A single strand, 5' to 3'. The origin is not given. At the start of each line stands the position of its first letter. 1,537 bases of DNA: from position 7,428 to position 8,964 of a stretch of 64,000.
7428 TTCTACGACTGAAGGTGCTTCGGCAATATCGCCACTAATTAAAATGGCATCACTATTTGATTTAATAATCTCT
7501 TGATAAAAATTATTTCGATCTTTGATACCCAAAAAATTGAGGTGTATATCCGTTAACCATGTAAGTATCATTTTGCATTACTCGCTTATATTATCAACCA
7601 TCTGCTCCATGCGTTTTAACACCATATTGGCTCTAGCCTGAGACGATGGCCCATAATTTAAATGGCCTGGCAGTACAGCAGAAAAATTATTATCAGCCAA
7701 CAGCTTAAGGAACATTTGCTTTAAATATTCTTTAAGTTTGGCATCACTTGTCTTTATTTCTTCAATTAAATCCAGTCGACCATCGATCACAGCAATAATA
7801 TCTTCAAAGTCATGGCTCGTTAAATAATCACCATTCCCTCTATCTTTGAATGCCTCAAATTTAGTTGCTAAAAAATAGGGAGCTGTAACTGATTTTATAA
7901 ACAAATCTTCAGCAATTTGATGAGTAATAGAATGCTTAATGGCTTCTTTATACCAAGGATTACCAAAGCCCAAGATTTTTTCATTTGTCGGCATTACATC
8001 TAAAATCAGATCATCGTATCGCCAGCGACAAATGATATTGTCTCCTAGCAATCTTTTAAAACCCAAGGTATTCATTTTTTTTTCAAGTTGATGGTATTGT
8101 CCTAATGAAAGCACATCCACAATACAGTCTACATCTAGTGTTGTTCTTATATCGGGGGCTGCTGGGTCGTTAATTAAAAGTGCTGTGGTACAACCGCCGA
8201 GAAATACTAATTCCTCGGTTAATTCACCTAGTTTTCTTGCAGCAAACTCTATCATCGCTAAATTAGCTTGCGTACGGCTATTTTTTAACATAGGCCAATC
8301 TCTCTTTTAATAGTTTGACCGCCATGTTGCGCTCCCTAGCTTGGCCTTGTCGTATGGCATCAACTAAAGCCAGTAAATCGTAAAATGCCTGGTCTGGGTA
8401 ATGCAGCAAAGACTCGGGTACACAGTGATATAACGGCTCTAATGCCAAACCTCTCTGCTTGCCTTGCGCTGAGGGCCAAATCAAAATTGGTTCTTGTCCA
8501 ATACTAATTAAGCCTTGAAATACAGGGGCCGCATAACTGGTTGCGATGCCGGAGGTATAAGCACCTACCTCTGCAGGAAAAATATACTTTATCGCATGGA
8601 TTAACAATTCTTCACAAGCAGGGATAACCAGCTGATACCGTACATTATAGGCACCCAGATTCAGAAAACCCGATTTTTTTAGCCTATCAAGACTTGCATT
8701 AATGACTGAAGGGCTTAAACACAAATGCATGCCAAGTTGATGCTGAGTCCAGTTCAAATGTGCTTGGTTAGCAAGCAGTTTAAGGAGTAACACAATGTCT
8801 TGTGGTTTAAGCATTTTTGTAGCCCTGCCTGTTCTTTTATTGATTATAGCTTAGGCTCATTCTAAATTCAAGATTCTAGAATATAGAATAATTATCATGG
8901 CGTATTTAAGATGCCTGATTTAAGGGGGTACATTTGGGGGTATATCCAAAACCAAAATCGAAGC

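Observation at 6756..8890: Three-gene wHTH / AbiEii-like nucleotidyltransferase / metallophosphoesterase operon: a possible AbiE-derived defence module with an extra effector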

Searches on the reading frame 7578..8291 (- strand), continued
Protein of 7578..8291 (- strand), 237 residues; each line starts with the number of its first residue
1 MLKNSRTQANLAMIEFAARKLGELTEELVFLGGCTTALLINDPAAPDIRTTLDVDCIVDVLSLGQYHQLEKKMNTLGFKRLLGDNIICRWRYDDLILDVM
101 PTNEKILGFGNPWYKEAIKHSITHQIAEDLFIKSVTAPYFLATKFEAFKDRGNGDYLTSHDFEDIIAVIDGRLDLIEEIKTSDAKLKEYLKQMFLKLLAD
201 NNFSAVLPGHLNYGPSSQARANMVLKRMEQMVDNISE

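Call 89: search_protein_families(library=padloc, proteins=[L162:4721-5527:+, L165:2270-3244:+, L162:5544-6275:-, L162:2890-3441:-, L162:3454-4071:+, L162:4001-4705:+], max_evalue=1)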
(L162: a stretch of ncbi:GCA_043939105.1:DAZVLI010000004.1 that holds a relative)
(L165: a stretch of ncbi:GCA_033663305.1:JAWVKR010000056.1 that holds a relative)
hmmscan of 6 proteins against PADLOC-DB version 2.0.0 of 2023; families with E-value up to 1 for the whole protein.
L162:4721-5527:+ (268 aa): 1 family
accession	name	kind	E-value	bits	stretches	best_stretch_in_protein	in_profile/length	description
PDLC04908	PDC-S10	-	0.0006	17.1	1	20-71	19-73/223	-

L165:2270-3244:+ (324 aa): 1 family
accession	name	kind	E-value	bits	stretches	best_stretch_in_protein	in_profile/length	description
PDLC04908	PDC-S10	-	1.4e-05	22.4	1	3-36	11-40/223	-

L162:5544-6275:- (243 aa): 4 families
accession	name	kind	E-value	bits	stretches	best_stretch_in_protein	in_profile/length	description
PDLC04993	PDC-S31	-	2.9e-27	93.5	1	17-242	13-238/245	-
PDLC04994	PDC-S31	-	3.2e-08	31.2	1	101-182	131-214/273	-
PDLC04991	PDC-S31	-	2.7e-07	28.5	1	27-180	12-152/208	-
PDLC04990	PDC-S31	-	1.2e-05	23.3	2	20-56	8-45/259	-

L162:2890-3441:- (183 aa): 0 families

L162:3454-4071:+ (205 aa): 1 family
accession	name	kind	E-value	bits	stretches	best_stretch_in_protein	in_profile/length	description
PDLC04515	PDC-M21A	-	7.5e-41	138.1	1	26-182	57-203/205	-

L162:4001-4705:+ (234 aa): 1 family
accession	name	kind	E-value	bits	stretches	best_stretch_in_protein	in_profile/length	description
PDLC04516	PDC-M21B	-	1.1e-71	239.2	1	9-233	6-229/234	-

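Call 99: search_protein_families(library=pfam, proteins=[L074:3987-5678:+, L075:1525-3369:+, L075:3375-4052:+, L061:5776-6468:+, L025:5865-6926:+, L061:6520-7605:+, L076:2019-2270:+, L030:5445-5690:+, L077:6183-6494:+, L077:6494-6916:+], max_evalue=0.01)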
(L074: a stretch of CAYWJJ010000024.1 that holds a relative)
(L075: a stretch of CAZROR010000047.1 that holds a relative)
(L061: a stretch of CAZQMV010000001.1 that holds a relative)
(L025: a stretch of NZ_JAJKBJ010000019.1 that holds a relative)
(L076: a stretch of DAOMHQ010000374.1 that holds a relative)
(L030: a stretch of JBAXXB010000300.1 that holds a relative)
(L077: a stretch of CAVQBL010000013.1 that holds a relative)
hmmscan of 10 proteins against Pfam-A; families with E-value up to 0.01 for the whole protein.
L074:3987-5678:+ (563 aa): 3 families
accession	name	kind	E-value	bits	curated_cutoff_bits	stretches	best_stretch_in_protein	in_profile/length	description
PF02775.26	TPP_enzyme_C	-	3.8e-45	153.8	21.9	1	390-535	1-150/151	Thiamine pyrophosphate enzyme, C-terminal TPP binding domain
PF02776.23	TPP_enzyme_N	-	2.4e-34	118.1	26.8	1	10-124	3-117/119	Thiamine pyrophosphate enzyme, N-terminal TPP binding domain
PF00205.28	TPP_enzyme_M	-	4.2e-28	98.2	30.4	1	197-331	3-135/137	Thiamine pyrophosphate enzyme, central domain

L075:1525-3369:+ (614 aa): 10 families
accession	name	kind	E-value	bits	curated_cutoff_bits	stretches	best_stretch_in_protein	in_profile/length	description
PF00009.33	GTP_EFTU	-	8.6e-58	195.5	26.5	1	18-197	2-188/188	Elongation factor Tu GTP binding domain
PF06421.17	LepA_C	-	9.2e-51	170.9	29.7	1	503-609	1-107/107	GTP-binding protein LepA C-terminus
PF00679.30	EFG_C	-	1.2e-21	77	27.9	1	414-500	2-87/89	Elongation factor G C-terminus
PF03144.31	GTP_EFTU_D2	-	3.6e-09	37.4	30.3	1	220-290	1-73/73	Elongation factor Tu domain 2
PF14492.12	EFG_III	-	7e-06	26.5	27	1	306-379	2-72/75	Elongation Factor G, domain III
PF00071.28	Ras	-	1.1e-05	25.6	21.6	1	65-195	28-160/162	Ras family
PF01926.29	MMR_HSR1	-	0.0012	19.4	21.9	1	29-147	9-113/113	50S ribosome-binding GTPase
PF22042.2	EF-G_D2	-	0.0017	18.9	27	1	207-255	3-49/84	Elongation factor G domain 2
PF00735.24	Septin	-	0.0048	16.7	26.2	0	29-99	14-75/280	Septin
PF16658.11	RF3_C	-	0.0061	16.8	40.1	0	322-382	23-80/132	Class II release factor RF3, C-terminal domain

L075:3375-4052:+ (225 aa): 1 family
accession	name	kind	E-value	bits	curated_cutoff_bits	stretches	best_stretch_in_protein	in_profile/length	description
PF10502.14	Peptidase_S26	-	1.6e-55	188.1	22.9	1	12-206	2-168/168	Signal peptidase, peptidase S26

L061:5776-6468:+ (230 aa): 1 family
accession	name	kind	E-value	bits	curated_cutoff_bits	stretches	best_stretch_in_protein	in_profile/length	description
PF13643.11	DUF4145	-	0.00025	21.5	23.1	1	114-205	2-84/88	Domain of unknown function (DUF4145)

L025:5865-6926:+ (353 aa): 5 families
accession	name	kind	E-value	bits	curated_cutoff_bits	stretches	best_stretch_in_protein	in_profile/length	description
PF00589.27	Phage_integrase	-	2.7e-20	73.3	27.1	1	163-330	4-165/172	Phage integrase family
PF12167.14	Arm-DNA-bind_2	-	1.1e-13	51.4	22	1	2-38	29-65/65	Arm DNA-binding domain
PF14659.12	Phage_int_SAM_3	-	1.4e-10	41.7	22.6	1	51-107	1-57/58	Phage integrase, N-terminal SAM-like domain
PF13102.12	Phage_int_SAM_5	-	2.3e-06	28.3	22.3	1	54-139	4-93/98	Phage integrase SAM-like domain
PF22350.2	Int_EF-hand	-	0.001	19.6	29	0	26-41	2-17/37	Internalin, EF-hand domain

L061:6520-7605:+ (361 aa): 2 families
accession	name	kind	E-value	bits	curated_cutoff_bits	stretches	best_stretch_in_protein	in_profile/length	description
PF06250.17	YhcG_C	-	2.3e-67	226.2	32.5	1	175-327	3-157/157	YhcG PDDEXK nuclease domain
PF17761.7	DUF1016_N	-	5.5e-42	143.6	32.8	1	17-152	2-137/137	DUF1016 N-terminal domain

L076:2019-2270:+ (83 aa): 0 families

L030:5445-5690:+ (82 aa): 0 families

L077:6183-6494:+ (103 aa): 1 family
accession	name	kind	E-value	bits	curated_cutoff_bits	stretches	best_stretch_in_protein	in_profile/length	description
PF02604.26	PhdYeFM_antitox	-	2.5e-13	50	29.8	1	22-82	2-63/74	Antitoxin Phd_YefM, type II toxin-antitoxin system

L077:6494-6916:+ (140 aa): 1 family
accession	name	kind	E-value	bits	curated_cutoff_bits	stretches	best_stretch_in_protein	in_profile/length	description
PF01850.27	PIN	-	2.8e-13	51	23.6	1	2-128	1-116/120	PIN domain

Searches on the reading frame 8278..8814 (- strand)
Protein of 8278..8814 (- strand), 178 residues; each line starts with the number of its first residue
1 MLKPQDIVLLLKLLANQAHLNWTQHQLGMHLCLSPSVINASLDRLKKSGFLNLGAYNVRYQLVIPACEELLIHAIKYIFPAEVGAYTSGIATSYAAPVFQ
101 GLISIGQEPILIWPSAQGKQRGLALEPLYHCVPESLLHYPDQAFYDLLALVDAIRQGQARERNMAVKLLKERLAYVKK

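Call 3: search_protein_families(library=pfam, proteins=[window:8278-8814:-], max_evalue=1)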
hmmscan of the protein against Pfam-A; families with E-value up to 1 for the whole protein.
window:8278-8814:- (178 aa): 3 families
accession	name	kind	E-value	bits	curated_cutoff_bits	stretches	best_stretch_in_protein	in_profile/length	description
PF01047.28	MarR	-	0.0018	18.6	24.6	1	11-51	9-47/59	MarR family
PF13545.12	HTH_Crp_2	-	0.0081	16.5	27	1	10-54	7-56/70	Crp-like helix-turn-helix domain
PF12802.13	MarR_2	-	0.11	13.1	27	1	14-51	14-50/61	MarR family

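Call 4: search_protein_families(library=padloc, proteins=[window:8278-8814:-], max_evalue=1)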
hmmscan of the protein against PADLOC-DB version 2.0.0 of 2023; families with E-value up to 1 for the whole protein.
window:8278-8814:- (178 aa): 1 family
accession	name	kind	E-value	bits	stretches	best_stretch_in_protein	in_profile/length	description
PDLC04515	PDC-M21A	-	1.1e-41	140.8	2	22-173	53-202/205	-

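Call 5: search_protein_families(library=ncbifam, proteins=[window:8278-8814:-], max_evalue=1)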
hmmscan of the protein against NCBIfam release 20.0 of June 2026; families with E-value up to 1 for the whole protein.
window:8278-8814:- (178 aa): 0 families

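Call 13: find_homologous_proteins(query=window:8278-8814:-)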
Query window:8278-8814:- (178 aa): 366 proteins with E <= 0.001 among 605 candidates; the best 120 are listed.
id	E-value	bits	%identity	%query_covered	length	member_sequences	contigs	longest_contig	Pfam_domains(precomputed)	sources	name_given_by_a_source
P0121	1.1e-112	392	100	100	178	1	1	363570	-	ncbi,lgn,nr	ncbi:MAG: hypothetical protein Q7V63_03455 [Gammaproteobacteria bacterium]|nr:hypothetical protein [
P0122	4.0e-84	299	77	98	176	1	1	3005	-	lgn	-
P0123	1.3e-80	287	70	100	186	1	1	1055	-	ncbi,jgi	jgi:hypothetical protein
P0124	3.1e-80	286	74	98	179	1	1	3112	-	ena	-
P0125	2.0e-79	283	71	100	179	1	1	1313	-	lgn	-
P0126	1.2e-78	281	73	97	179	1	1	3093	-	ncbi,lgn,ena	-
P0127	4.1e-77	276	70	100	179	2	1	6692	-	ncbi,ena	-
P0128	9.2e-77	275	70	97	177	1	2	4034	-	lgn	-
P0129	1.1e-76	275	68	99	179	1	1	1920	-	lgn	-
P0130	1.7e-76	274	71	97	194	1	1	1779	-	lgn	-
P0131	4.0e-76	273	69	99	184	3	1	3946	-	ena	-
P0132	7.4e-76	272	72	97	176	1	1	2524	-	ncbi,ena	-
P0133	1.3e-75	271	69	98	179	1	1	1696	-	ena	-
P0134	1.4e-75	271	71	98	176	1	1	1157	-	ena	-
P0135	1.9e-75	271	68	99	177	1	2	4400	-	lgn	-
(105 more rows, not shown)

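Call 33: predict_structure(alignment_id=A2)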
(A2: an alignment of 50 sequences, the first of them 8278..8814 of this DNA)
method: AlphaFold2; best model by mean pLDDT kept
length: 178 residues; sequences in the alignment: 50
mean_pLDDT: 91.7   pTM: 0.88
mean pLDDT of the five models: 91.7, 90.3, 80.8, 78.3, 77.5
residues with pLDDT >= 90: 133; 70-90: 44; 50-70: 1; < 50: 0
segments of 3 or more residues with pLDDT < 50: none
pLDDT, mean of each block of 10 residues (from residue 1): 95 95 95 97 96 80 95 90 90 91 84 85 92 94 96 91 95 87
secondary structure, 60 per line:
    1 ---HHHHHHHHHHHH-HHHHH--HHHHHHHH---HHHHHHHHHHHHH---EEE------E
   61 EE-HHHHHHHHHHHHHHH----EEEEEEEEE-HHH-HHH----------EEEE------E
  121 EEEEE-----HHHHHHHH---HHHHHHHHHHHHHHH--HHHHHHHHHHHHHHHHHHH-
elements in order: H4-15 H17-21 H24-31 H35-47 E51-53 E60-62 H64-78 E83-91 E110-113 E120-125 H131-138 H142-156 H159-177

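Call 42: search_protein_families(library=pfam, alignment_id=A2, max_evalue=1)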
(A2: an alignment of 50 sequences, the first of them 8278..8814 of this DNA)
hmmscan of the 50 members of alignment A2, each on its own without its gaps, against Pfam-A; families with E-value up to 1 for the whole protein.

A. member 1, window:8278-8814:- (178 aa): 3 families
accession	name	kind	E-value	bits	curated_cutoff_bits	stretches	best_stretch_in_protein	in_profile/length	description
PF01047.28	MarR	-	0.0018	18.6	24.6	1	11-51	9-47/59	MarR family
PF13545.12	HTH_Crp_2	-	0.0081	16.5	27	1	10-54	7-56/70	Crp-like helix-turn-helix domain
PF12802.13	MarR_2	-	0.11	13.1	27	1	14-51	14-50/61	MarR family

B. families by the number of members that match (of 50 scanned): 26 families (the first 25 are shown)
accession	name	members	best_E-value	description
PF01047.28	MarR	29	0.00035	MarR family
PF13730.12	HTH_36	26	4.1e-05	Helix-turn-helix domain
PF13545.12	HTH_Crp_2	24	0.00011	Crp-like helix-turn-helix domain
PF12802.13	MarR_2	23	0.00019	MarR family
PF21984.2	DnaD_N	18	0.00018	DnaD N-terminal domain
PF13412.12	HTH_24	10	0.00017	Winged helix-turn-helix DNA-binding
PF14394.12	DUF4423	8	0.0028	Domain of unknown function (DUF4423)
PF01022.26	HTH_5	8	0.0038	Bacterial regulatory protein, arsR family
PF01381.28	HTH_3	7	0.015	Helix-turn-helix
PF08279.18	HTH_11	7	0.02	HTH domain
PF13551.12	HTH_29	4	0.0061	Winged helix-turn helix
PF09012.17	FeoC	2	0.00081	FeoC like transcriptional regulator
PF00392.27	GntR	2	0.0027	Bacterial regulatory proteins, gntR family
PF03428.19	RP-C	2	0.017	Replication protein C N-terminal domain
PF19187.6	HTH_PafC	2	0.047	PafC helix-turn-helix domain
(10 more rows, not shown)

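Call 93: fold_search(model_id=the predicted structure, library=pdb)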
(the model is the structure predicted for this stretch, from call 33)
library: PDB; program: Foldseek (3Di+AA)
matches with E <= 10: 1308; with E <= 0.001: 0
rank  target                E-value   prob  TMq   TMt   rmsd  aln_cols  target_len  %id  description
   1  8pvt_B                4.7e-02  1.00  0.34  0.42   3.7        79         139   19  Manganese-dependent transcriptional repressor DR2539 complexed with cadmium (SAD 7 keV) (released 2024-05-08)
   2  8pvz_B                5.8e-02  1.00  0.34  0.42   3.6        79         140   19  Manganese-dependent transcriptional repressor DR2539 complexed with cadmium (released 2024-05-08)
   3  2cg4_A                8.6e-02  0.47  0.25  0.29  17.1       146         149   15  Structure of E.coli AsnC (released 2006-04-04)
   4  1g3t_B                1.0e-01  0.99  0.33  0.41   3.9        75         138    9  CYS102SER DTXR (released 2001-10-25)
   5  5cvi_A                1.0e-01  0.96  0.29  0.25   5.1        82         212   13  Structure of the manganese regulator SloR (released 2015-08-12)
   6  1bi2_B                1.1e-01  0.99  0.33  0.41   3.9        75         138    9  STRUCTURE OF APO-AND HOLO-DIPHTHERIA TOXIN REPRESSOR (released 1999-06-22)
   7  1c0w_D                1.1e-01  0.99  0.31  0.31   6.7        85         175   12  CRYSTAL STRUCTURE OF THE COBALT-ACTIVATED DIPHTHERIA TOXIN REPRESSOR-DNA COMPLEX REVEALS A METAL BINDING SH-LIKE DOMAI (released 2000-07-22)
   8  7b25_A                1.1e-01  0.97  0.30  0.37   4.2        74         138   12  DtxR-like iron-dependent regulator IdeR (Q43A variant) complexed with cobalt and its consensus DNA-binding sequence (released 2021-03-03)
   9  5tjj_B                1.2e-01  0.90  0.29  0.21  10.8       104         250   14  Crystal structure of IcIR transcriptional regulator from Alicyclobacillus acidocaldarius (released 2016-10-26)
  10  2g7u_C                1.2e-01  0.80  0.28  0.21  12.8       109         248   20  2.3 A structure of putative catechol degradative operon regulator from Rhodococcus sp. RHA1 (released 2006-04-04)
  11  9c4c_F                1.4e-01  0.54  0.30  0.38  12.1       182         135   12  The structure of two MntR dimers bound to the native mnep promoter sequence (released 2024-08-14)
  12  3k69                  1.4e-01  0.69  0.28  0.32  12.4       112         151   20  CRYSTAL STRUCTURE OF A PUTATIVE TRANSCRIPTIONAL REGULATOR (LP_0360) FROM LACTOBACILLUS PLANTARUM AT 1.95 A RESOLUTION (released 2009-11-03)
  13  1c0w_A                1.5e-01  0.99  0.32  0.33   3.9        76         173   10  CRYSTAL STRUCTURE OF THE COBALT-ACTIVATED DIPHTHERIA TOXIN REPRESSOR-DNA COMPLEX REVEALS A METAL BINDING SH-LIKE DOMAI (released 2000-07-22)
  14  1c0w_C                1.5e-01  0.99  0.32  0.32   4.0        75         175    8  CRYSTAL STRUCTURE OF THE COBALT-ACTIVATED DIPHTHERIA TOXIN REPRESSOR-DNA COMPLEX REVEALS A METAL BINDING SH-LIKE DOMAI (released 2000-07-22)
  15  7b25_B                1.5e-01  0.96  0.30  0.24   4.1        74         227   12  DtxR-like iron-dependent regulator IdeR (Q43A variant) complexed with cobalt and its consensus DNA-binding sequence (released 2021-03-03)
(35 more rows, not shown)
